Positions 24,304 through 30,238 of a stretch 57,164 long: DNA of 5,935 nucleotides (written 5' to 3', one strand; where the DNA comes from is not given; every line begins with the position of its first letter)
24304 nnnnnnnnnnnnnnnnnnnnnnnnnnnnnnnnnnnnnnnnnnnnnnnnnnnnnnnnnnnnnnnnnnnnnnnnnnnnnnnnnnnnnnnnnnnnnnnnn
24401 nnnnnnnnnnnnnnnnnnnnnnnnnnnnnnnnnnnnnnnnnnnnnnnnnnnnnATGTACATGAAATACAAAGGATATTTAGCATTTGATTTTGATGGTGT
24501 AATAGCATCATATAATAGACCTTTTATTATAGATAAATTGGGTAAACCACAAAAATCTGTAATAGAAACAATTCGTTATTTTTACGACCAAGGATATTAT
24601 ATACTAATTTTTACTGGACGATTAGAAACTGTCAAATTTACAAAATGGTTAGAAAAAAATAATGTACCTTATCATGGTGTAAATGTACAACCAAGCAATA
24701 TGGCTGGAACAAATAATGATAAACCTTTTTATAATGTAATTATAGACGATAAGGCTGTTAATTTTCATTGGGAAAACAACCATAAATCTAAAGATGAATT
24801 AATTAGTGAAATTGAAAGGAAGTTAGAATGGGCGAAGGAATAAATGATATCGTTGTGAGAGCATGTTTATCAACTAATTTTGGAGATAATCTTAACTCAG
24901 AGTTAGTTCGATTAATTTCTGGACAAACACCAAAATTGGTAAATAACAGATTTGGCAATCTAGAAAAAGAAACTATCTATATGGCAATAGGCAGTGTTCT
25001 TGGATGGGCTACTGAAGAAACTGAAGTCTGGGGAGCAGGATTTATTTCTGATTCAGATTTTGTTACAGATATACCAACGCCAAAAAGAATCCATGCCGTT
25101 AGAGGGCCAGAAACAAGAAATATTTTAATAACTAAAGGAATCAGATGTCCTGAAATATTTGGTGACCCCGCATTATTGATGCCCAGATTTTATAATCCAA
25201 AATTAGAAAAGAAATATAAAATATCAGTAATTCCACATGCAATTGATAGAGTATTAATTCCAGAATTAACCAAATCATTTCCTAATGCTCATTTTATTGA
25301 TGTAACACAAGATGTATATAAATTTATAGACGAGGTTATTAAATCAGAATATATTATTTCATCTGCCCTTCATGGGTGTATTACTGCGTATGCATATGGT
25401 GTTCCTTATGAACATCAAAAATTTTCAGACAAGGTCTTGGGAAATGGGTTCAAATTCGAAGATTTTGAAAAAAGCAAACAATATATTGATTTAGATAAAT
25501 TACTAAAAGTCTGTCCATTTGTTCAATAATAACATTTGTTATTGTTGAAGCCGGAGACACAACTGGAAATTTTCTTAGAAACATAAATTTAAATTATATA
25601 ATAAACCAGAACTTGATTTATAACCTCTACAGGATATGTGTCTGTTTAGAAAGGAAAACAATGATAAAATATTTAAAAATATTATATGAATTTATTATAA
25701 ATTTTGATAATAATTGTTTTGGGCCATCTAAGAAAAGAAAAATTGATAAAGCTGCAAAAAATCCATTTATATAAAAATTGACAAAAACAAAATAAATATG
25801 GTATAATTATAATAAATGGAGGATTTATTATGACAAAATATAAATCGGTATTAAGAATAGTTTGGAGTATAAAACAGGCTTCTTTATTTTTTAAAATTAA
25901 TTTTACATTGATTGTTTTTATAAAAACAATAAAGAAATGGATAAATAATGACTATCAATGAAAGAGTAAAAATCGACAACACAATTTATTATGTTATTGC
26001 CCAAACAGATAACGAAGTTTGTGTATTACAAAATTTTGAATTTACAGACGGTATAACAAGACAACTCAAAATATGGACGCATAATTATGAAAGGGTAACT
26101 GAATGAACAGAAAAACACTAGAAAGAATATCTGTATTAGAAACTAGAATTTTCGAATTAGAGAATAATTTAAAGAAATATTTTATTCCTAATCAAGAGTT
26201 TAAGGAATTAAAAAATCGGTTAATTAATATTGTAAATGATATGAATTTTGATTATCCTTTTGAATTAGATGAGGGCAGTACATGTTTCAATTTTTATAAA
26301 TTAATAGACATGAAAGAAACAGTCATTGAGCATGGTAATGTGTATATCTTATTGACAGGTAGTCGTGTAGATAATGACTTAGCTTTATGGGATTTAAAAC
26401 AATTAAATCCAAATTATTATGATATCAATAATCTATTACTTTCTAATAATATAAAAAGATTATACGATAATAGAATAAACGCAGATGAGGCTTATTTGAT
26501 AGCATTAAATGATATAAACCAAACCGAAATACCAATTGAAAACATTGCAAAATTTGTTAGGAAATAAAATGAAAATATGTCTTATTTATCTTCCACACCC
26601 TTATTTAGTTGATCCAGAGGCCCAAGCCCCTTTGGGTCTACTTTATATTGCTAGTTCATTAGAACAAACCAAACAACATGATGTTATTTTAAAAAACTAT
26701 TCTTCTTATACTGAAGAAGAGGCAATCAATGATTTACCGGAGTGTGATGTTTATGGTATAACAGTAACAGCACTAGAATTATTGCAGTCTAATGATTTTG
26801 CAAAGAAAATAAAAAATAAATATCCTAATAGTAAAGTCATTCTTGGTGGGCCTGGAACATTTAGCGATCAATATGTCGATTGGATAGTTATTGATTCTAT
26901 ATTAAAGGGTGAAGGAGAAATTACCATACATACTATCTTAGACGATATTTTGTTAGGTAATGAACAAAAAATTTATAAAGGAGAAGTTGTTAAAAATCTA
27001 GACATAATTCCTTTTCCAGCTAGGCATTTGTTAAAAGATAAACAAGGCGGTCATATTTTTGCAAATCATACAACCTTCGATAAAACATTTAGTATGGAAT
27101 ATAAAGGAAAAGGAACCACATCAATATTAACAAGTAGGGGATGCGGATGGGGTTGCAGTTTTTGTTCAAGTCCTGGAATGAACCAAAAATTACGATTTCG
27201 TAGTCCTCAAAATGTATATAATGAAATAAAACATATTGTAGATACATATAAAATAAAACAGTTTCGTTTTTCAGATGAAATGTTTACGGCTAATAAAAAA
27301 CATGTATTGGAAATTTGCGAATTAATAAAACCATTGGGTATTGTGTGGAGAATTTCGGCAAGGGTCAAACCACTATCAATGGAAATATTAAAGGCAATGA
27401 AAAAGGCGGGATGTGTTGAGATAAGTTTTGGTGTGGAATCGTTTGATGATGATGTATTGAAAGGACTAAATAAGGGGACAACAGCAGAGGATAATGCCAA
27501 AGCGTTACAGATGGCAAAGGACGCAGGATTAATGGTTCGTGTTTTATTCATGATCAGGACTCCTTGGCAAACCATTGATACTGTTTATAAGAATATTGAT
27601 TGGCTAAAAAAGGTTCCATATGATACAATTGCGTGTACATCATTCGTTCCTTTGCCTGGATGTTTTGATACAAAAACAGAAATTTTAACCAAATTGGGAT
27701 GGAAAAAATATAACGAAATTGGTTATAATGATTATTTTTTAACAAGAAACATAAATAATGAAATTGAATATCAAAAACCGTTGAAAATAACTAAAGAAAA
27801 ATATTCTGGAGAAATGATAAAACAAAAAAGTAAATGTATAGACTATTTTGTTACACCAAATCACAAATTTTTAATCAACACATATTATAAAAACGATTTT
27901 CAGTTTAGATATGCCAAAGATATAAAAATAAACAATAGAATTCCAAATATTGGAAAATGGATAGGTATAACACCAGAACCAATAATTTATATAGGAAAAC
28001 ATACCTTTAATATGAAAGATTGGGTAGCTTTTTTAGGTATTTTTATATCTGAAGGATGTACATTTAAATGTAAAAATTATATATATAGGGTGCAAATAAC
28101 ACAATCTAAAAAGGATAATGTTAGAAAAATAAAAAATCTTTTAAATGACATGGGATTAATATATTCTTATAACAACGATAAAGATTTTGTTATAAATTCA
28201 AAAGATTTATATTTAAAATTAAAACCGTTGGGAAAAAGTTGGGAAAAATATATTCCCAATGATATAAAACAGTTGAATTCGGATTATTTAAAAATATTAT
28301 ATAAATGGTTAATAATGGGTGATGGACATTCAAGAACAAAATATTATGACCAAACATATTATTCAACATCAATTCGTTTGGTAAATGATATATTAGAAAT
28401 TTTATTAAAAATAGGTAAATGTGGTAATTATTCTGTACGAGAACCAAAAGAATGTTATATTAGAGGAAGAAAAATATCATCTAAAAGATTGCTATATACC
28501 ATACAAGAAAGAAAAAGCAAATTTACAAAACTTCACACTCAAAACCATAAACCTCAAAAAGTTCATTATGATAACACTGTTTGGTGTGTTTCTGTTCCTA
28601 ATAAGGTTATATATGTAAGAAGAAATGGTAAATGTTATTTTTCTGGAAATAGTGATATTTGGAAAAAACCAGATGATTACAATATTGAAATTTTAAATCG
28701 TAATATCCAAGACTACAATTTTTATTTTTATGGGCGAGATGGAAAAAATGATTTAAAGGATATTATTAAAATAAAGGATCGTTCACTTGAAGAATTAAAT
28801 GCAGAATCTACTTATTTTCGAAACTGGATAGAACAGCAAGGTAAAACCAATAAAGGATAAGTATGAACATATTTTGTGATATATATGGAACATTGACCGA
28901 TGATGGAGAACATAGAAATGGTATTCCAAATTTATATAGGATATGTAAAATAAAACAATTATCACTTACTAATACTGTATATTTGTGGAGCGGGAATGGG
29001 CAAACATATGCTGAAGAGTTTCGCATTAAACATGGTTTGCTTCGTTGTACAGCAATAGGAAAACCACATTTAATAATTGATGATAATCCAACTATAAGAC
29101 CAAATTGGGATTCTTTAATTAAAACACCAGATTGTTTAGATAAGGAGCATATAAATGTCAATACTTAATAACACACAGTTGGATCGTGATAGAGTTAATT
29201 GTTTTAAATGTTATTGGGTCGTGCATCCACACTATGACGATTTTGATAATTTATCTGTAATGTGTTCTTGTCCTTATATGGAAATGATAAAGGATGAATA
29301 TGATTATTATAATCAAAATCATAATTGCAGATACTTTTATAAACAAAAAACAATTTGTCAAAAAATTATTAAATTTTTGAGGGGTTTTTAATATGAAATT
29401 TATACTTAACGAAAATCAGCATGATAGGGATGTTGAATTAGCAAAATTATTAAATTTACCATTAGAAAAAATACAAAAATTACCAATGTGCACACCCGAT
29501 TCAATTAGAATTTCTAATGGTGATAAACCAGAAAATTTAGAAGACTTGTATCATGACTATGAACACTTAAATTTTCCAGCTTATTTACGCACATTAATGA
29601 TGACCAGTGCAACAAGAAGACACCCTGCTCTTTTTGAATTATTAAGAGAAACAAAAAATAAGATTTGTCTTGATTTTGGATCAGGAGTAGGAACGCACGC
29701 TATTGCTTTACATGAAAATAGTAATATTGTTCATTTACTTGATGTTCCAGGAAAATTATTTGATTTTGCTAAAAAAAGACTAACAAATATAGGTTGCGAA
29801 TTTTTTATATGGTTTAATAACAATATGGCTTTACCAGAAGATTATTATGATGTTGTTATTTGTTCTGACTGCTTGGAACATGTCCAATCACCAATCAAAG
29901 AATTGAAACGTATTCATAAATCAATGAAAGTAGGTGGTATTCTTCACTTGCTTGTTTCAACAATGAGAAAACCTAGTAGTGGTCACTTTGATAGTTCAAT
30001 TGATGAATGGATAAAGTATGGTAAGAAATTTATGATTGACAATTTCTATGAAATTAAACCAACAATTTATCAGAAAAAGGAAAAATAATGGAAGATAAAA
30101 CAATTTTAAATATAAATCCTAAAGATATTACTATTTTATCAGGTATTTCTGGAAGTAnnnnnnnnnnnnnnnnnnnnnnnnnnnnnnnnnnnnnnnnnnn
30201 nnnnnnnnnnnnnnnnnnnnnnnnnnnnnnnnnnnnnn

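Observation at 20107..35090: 15-kb phage-encoded glycan synthesis and decoration island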

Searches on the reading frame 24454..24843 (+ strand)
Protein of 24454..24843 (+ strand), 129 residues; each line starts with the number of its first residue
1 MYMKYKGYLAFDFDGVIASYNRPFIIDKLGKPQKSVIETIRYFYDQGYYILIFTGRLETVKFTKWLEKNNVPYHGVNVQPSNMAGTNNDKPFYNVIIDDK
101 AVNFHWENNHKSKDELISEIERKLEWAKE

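Call 4: search_protein_families(library=pfam, max_evalue=0.01, proteins=[window:24454-24843:+])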
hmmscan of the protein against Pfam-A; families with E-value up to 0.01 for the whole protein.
window:24454-24843:+ (129 aa): 2 families
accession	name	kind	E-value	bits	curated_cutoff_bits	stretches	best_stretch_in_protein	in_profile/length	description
PF24694.1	LNS2_PITM1-3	-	4.3e-06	27.2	27.7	1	11-90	3-82/124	PITM 1-3, LNS2 domain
PF25109.1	HAD_PNKP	-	0.0011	19.5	27.6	1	11-75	6-76/143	Polynucleotide kinase PNKP phosphatase domain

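Call 13: search_protein_families(library=phrogs, max_evalue=0.001, proteins=[window:24454-24843:+])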
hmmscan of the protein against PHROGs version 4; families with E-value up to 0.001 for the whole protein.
window:24454-24843:+ (129 aa): 3 families
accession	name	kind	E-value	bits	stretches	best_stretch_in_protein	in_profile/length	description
phrog_1238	-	moron, auxiliary metabolic gene and host takeover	7.1e-28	98.2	1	6-114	22-129/155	phosphoheptose isomerase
phrog_415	-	other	7.4e-08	33.3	1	3-76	18-111/218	polynucleotide kinase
phrog_505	-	other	3e-05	24.6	1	9-80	164-241/295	polynucleotide kinase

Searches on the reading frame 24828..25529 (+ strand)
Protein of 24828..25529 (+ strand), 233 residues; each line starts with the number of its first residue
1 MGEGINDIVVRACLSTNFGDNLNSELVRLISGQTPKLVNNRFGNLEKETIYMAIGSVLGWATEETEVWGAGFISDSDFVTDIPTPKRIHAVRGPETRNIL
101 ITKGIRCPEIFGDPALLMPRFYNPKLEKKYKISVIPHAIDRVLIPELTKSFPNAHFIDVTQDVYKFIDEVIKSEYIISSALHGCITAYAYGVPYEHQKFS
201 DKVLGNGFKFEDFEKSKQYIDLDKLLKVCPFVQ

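Call 4: search_protein_families(library=pfam, max_evalue=0.01, proteins=[window:24828-25529:+])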
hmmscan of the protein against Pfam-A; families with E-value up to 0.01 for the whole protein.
window:24828-25529:+ (233 aa): 1 family
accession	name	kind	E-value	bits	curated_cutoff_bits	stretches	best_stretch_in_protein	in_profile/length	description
PF04230.19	PS_pyruv_trans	-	4.5e-11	43.6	25.3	1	78-193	115-272/280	Polysaccharide pyruvyl transferase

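Call 12: search_protein_families(library=ncbifam, max_evalue=0.01, proteins=[window:24828-25529:+])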
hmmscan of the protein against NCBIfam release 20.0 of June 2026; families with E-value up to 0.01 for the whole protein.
window:24828-25529:+ (233 aa): 1 family
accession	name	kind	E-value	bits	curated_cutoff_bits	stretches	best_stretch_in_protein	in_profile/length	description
TIGR03609.1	S_layer_CsaB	equivalog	0.0053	16.1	213.1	0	131-194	208-273/301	polysaccharide pyruvyl transferase CsaB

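Call 45: search_protein_families(library=phrogs, max_evalue=0.001, proteins=[window:24828-25529:+])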
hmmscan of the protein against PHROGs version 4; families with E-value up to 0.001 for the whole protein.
window:24828-25529:+ (233 aa): 0 families

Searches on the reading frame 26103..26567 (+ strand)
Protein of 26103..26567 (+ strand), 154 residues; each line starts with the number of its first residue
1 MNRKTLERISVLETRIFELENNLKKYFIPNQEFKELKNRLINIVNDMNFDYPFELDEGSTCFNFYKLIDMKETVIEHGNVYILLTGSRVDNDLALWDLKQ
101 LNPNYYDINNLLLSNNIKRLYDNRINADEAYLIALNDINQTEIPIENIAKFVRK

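Call 4: search_protein_families(library=pfam, max_evalue=0.01, proteins=[window:26103-26567:+])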
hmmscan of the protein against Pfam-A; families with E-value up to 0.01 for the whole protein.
window:26103-26567:+ (154 aa): 0 families

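Call 13: search_protein_families(library=phrogs, max_evalue=0.001, proteins=[window:26103-26567:+])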
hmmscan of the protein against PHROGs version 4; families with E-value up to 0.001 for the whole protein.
window:26103-26567:+ (154 aa): 0 families

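Call 74: search_protein_families(library=pfam, max_evalue=1, proteins=[window:26103-26567:+])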
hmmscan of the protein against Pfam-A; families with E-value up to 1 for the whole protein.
window:26103-26567:+ (154 aa): 0 families

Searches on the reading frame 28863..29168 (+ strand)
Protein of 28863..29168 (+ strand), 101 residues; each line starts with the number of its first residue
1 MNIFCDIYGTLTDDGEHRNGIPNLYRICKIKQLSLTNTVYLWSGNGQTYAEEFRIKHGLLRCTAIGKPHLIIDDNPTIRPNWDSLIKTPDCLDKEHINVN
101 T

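Call 4: search_protein_families(library=pfam, max_evalue=0.01, proteins=[window:28863-29168:+])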
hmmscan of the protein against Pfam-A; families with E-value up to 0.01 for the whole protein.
window:28863-29168:+ (101 aa): 0 families

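Call 13: search_protein_families(library=phrogs, max_evalue=0.001, proteins=[window:28863-29168:+])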
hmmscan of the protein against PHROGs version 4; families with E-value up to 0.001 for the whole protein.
window:28863-29168:+ (101 aa): 0 families

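Call 74: search_protein_families(library=pfam, max_evalue=1, proteins=[window:28863-29168:+])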
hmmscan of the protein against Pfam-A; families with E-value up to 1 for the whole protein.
window:28863-29168:+ (101 aa): 0 families

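Call 76: search_solved_structures(query=window:28863-29168:+, max_evalue=10)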
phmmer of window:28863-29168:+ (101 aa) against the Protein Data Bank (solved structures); distinct sequences matched with E-value up to 10: 0.

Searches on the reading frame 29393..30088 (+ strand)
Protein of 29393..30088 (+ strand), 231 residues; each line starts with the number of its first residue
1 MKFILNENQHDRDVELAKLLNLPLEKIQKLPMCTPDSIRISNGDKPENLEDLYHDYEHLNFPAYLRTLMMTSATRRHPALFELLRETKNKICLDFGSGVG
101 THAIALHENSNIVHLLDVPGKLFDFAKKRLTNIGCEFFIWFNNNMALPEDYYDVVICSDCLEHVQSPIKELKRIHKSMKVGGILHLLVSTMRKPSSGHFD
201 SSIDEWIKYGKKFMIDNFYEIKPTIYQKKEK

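Call 5: search_protein_families(library=pfam, max_evalue=0.01, proteins=[window:29393-30088:+])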
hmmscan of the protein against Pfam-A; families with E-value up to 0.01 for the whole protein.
window:29393-30088:+ (231 aa): 8 families
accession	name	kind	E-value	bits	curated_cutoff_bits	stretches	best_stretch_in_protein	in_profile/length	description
PF13489.12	Methyltransf_23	-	2.1e-13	50.7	27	1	84-206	18-132/164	Methyltransferase domain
PF08241.18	Methyltransf_11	-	1.8e-10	41.8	21.2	1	93-184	1-93/95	Methyltransferase domain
PF13649.12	Methyltransf_25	-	5.2e-09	37.1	27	1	93-182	2-97/97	Methyltransferase domain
PF08242.18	Methyltransf_12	-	1.1e-08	36.1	30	1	93-184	1-98/98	Methyltransferase domain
PF13847.12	Methyltransf_31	-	4.6e-07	30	27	1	87-185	2-108/145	Methyltransferase domain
PF01209.24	Ubie_methyltran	-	3e-06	27.2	20.1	1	87-208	46-171/233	ubiE/COQ5 methyltransferase family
PF05891.18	Methyltransf_PK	-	0.00047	20.2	27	1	85-186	52-159/218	AdoMet dependent proline di-methyltransferase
PF05175.20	MTS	-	0.0016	18.6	23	1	80-157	23-104/170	Methyltransferase small domain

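Call 12: search_protein_families(library=ncbifam, max_evalue=0.01, proteins=[window:29393-30088:+])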
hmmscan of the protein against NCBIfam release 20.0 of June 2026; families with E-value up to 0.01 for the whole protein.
window:29393-30088:+ (231 aa): 15 families
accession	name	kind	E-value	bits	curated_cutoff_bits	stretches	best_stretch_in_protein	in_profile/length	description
TIGR01983.1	UbiG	equivalog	9.2e-09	34.9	102.95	1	85-194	46-157/228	bifunctional 2-polyprenyl-6-hydroxyphenol methylase/3-demethylubiquinol 3-O-methyltransferase UbiG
TIGR04345.1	ovoA_Cterm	equivalog_domain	2.1e-08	34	170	1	81-186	57-169/242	putative 4-mercaptohistidine N1-methyltransferase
TIGR01934.1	MenG_MenH_UbiE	subfamily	4.3e-06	26.2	158.35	1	80-190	31-145/223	ubiquinone/menaquinone biosynthesis methyltransferase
TIGR02072.1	BioC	equivalog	5e-06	26.5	184.95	1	80-186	23-132/244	malonyl-ACP O-methyltransferase BioC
TIGR02021.1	BchM-ChlM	equivalog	2.2e-05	24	158.9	1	79-164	43-131/218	magnesium protoporphyrin IX methyltransferase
TIGR00452.1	TIGR00452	equivalog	3.2e-05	22.9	275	1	82-186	111-219/316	tRNA 5-methoxyuridine(34)/uridine 5-oxyacetic acid(34) synthase CmoB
NF001244.0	PRK00216.1-5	equivalog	9.6e-05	21.8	216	1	81-196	41-161/236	bifunctional demethylmenaquinone methyltransferase/2-methoxy-6-polyprenyl-1,4-benzoquinol methylase UbiE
NF011650.0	PRK15068.1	equivalog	0.00022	20.2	209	1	82-186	116-225/324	tRNA 5-methoxyuridine(34)/uridine 5-oxyacetic acid(34) synthase CmoB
NF045667.1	MTase_DVU1556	equivalog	0.0003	20.3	155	1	80-186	14-119/213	DVU_1556 family methyltransferase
NF008264.0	PRK11036.1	equivalog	0.0004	19.9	366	1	89-188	45-149/261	tRNA uridine 5-oxyacetic acid(34) methyltransferase CmoM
NF043040.1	corrin_prot_MT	hypoth_equivalog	0.00042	19.8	180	1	66-185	20-146/216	corrinoid protein-associated methyltransferase CpaM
NF041537.1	ArsM_AhpD_UU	exception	0.003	16.4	510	1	89-208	77-202/345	arsenite methyltransferase/AhpD domain selenoprotein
NF011529.0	PRK14968.1-3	equivalog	0.0039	16.6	162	1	80-135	26-81/198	putative methyltransferase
NF001240.0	PRK00216.1-1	equivalog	0.0044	16.1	378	1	93-200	68-180/251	bifunctional demethylmenaquinone methyltransferase/2-methoxy-6-polyprenyl-1,4-benzoquinol methylase UbiE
NF041536.1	ArsM_DUF2284_UU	exception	0.0058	15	575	1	87-207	75-201/459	arsenite methyltransferase/DUF2284 domain selenoprotein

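Call 45: search_protein_families(library=phrogs, max_evalue=0.001, proteins=[window:29393-30088:+])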
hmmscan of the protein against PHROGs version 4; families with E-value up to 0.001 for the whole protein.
window:29393-30088:+ (231 aa): 1 family
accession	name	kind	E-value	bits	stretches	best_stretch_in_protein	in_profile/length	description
phrog_22502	-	other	8.7e-06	26.7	1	85-189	68-176/276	methyltransferase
